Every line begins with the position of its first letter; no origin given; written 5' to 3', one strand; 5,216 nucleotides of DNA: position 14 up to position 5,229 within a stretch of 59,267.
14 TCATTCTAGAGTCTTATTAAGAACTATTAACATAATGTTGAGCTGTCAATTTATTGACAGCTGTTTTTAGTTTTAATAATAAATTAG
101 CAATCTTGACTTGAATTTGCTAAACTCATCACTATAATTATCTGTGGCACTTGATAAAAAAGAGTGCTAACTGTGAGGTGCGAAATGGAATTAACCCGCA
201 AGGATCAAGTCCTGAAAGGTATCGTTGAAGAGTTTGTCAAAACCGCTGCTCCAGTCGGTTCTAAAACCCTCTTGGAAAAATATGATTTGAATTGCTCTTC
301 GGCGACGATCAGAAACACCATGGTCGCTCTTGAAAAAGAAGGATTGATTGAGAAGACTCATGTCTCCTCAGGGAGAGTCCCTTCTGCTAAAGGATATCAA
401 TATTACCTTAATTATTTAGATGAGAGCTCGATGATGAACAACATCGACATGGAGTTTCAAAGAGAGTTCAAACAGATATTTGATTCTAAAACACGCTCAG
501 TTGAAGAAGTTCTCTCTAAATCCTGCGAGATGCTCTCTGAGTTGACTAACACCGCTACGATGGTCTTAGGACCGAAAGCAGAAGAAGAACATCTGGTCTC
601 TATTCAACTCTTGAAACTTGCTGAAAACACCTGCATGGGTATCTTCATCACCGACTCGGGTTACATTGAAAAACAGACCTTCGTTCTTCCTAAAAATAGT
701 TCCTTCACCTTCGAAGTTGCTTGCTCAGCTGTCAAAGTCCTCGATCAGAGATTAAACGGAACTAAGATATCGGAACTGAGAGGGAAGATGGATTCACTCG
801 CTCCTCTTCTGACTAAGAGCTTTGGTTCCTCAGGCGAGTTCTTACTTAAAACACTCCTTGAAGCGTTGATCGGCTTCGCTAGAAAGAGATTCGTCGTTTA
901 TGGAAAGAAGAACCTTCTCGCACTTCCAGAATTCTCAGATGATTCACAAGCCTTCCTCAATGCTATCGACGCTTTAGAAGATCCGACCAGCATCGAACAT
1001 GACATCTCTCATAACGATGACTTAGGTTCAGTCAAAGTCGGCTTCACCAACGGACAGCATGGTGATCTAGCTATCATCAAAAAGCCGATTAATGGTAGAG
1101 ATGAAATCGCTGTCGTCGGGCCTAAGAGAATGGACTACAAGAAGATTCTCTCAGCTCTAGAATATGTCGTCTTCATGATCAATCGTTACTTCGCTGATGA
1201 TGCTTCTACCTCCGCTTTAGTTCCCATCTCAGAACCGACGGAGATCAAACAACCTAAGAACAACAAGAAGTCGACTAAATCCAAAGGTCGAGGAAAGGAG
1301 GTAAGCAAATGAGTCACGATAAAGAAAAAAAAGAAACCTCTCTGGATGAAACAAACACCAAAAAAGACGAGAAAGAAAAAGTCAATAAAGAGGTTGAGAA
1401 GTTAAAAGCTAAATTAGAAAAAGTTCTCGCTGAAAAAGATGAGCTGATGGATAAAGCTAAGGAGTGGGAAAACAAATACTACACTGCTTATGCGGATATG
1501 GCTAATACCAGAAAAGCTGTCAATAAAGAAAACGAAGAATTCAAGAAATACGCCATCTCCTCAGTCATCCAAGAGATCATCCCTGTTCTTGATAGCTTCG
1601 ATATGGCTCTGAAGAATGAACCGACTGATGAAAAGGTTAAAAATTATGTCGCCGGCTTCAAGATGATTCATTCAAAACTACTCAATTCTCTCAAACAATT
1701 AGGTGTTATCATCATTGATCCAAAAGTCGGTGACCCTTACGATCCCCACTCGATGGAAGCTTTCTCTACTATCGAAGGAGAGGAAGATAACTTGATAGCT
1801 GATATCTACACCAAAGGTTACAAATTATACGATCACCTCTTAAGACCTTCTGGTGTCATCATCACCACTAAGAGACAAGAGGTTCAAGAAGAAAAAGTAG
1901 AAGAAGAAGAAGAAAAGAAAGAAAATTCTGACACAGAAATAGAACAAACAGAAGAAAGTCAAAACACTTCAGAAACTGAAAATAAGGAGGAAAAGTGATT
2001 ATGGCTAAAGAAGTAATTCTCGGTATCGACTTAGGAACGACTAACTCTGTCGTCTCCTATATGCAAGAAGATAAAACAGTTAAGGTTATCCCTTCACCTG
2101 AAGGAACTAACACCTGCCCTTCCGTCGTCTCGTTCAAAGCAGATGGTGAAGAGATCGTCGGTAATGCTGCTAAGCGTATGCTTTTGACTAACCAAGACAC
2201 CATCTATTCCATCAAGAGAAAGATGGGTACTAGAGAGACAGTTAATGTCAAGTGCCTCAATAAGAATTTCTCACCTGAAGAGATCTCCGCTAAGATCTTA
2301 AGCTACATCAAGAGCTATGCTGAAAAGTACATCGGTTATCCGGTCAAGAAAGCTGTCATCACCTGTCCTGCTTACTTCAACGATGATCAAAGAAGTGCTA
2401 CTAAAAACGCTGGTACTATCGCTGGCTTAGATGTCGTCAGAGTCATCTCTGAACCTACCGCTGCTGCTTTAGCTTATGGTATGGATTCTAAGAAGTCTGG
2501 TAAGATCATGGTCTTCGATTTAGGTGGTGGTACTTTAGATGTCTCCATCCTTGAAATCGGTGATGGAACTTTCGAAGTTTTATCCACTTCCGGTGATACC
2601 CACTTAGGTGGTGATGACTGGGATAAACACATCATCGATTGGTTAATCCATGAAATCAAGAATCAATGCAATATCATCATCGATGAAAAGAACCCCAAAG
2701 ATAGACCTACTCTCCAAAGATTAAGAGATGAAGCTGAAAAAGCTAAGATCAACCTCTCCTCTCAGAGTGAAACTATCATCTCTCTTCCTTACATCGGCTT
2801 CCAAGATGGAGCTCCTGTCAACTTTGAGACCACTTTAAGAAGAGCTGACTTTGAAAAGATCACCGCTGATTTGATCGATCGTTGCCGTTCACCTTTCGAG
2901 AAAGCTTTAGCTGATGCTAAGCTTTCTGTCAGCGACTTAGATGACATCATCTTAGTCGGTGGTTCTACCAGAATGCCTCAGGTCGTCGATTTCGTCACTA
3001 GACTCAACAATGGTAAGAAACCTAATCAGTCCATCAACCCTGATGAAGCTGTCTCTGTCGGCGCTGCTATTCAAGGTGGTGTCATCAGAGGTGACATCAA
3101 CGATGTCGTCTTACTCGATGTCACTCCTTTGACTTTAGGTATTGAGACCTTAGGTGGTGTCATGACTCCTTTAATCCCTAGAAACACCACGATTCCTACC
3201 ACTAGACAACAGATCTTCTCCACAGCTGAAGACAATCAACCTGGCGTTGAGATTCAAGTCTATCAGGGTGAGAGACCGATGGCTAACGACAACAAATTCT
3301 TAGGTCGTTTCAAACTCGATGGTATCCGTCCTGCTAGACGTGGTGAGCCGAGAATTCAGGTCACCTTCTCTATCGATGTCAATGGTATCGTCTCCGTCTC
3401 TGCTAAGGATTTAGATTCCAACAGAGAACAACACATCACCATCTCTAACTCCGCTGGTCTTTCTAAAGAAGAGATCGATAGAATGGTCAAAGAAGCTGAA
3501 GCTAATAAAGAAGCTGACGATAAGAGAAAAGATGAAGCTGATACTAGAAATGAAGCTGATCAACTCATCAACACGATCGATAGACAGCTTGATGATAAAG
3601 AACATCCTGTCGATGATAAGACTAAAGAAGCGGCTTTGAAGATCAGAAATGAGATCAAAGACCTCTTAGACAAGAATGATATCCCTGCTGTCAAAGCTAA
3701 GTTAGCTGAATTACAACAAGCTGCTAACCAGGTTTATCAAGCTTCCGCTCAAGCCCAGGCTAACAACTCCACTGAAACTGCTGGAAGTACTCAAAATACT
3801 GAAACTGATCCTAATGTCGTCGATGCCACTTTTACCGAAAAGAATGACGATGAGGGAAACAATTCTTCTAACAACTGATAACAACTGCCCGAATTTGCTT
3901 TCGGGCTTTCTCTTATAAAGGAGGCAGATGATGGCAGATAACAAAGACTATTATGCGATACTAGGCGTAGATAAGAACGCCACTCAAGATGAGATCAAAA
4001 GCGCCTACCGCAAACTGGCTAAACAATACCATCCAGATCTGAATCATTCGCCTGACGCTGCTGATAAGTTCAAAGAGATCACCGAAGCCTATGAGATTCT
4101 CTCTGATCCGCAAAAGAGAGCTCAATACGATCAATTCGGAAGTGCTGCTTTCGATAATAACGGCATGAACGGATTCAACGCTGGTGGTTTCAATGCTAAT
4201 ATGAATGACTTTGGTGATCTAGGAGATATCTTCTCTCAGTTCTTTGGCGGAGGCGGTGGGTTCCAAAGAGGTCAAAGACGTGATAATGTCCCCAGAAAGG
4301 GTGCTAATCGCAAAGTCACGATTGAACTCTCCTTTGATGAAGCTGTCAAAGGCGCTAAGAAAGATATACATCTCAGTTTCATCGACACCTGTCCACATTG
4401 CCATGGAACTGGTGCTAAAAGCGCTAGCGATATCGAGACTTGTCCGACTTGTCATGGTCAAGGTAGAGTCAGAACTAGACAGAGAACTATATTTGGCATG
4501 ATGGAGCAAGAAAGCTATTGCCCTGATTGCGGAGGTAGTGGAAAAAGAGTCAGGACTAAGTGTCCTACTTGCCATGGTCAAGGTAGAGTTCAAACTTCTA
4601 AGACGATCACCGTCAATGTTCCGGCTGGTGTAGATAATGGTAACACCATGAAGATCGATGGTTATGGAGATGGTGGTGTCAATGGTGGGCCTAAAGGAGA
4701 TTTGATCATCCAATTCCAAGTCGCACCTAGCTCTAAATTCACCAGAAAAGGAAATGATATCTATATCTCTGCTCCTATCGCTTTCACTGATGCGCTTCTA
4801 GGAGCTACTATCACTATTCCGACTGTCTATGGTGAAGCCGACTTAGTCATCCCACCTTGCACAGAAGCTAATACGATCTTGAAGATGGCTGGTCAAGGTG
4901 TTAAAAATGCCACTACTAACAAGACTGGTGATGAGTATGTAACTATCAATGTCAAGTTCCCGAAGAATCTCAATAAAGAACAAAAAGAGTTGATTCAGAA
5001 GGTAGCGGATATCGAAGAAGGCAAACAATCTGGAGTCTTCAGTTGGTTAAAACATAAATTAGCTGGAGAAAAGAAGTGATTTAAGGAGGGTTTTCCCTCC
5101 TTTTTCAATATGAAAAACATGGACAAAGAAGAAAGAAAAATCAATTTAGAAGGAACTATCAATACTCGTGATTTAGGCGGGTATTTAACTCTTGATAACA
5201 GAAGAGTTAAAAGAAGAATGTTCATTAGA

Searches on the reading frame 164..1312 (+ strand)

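Call 27: search_protein_families(library=pfam, proteins=[window:164-1312:+], max_evalue=0.00001)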
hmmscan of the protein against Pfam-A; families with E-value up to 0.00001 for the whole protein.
window:164-1312:+ (382 aa): 1 family
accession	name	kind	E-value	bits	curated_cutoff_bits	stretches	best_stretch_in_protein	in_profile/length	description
PF01628.27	HrcA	-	2.4e-33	116.3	22.2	1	114-328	1-214/215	HrcA protein C terminal domain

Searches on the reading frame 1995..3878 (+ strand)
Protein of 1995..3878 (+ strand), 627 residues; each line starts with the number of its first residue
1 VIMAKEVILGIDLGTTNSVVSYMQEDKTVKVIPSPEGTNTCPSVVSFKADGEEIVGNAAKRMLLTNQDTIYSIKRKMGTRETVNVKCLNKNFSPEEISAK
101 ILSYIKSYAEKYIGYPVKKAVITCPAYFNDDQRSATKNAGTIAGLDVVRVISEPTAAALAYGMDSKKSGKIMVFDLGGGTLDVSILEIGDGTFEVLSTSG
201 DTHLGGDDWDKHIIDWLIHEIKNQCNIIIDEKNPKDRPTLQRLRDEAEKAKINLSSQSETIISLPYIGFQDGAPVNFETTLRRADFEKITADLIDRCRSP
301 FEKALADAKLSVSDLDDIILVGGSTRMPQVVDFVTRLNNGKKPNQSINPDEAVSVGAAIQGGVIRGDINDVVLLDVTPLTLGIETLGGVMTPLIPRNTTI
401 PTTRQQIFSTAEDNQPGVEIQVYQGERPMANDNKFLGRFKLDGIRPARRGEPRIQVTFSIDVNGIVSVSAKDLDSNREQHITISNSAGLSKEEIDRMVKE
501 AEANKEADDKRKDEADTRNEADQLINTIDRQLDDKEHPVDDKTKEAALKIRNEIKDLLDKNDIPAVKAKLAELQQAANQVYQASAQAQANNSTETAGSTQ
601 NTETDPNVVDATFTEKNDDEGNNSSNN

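Call 27: search_protein_families(library=pfam, proteins=[window:1995-3878:+], max_evalue=0.00001)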
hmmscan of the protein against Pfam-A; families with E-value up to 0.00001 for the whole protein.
window:1995-3878:+ (627 aa): 2 families
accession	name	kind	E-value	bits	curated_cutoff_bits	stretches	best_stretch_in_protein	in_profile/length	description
PF00012.26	HSP70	-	4.8e-212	705.8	20.6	2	82-583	98-596/599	Hsp70 protein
PF06723.19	MreB_Mbl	-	1.5e-19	70.5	27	1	9-233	4-200/327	MreB/Mbl protein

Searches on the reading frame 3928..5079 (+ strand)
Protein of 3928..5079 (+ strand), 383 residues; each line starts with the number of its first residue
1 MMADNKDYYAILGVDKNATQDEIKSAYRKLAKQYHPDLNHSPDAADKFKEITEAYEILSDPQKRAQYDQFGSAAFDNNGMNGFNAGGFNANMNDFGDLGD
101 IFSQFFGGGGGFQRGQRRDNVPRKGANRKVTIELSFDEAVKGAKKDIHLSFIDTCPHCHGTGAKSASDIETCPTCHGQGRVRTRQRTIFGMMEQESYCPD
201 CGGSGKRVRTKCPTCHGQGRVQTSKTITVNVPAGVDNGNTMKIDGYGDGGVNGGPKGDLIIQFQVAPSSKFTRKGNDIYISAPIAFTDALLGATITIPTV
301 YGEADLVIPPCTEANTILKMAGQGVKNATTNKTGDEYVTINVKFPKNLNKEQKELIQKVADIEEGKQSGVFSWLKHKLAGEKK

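Call 27: search_protein_families(library=pfam, proteins=[window:3928-5079:+], max_evalue=0.00001)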
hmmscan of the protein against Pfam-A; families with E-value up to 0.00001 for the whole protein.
window:3928-5079:+ (383 aa): 4 families
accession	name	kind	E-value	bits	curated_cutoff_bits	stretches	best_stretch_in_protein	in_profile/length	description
PF01556.23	DnaJ_C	-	4.6e-43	147.3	26.6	1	129-345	2-152/152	DnaJ C terminal domain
PF00226.36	DnaJ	-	7.2e-29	100.1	27.8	1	7-68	1-63/63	DnaJ domain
PF00684.25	DnaJ_CXXCXGXG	-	4.6e-18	65.7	32.7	1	155-219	1-65/65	DnaJ central domain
PF15777.11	Anti-TRAP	-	9.1e-07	29.2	32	0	192-225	7-46/59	Tryptophan RNA-binding attenuator protein inhibitory protein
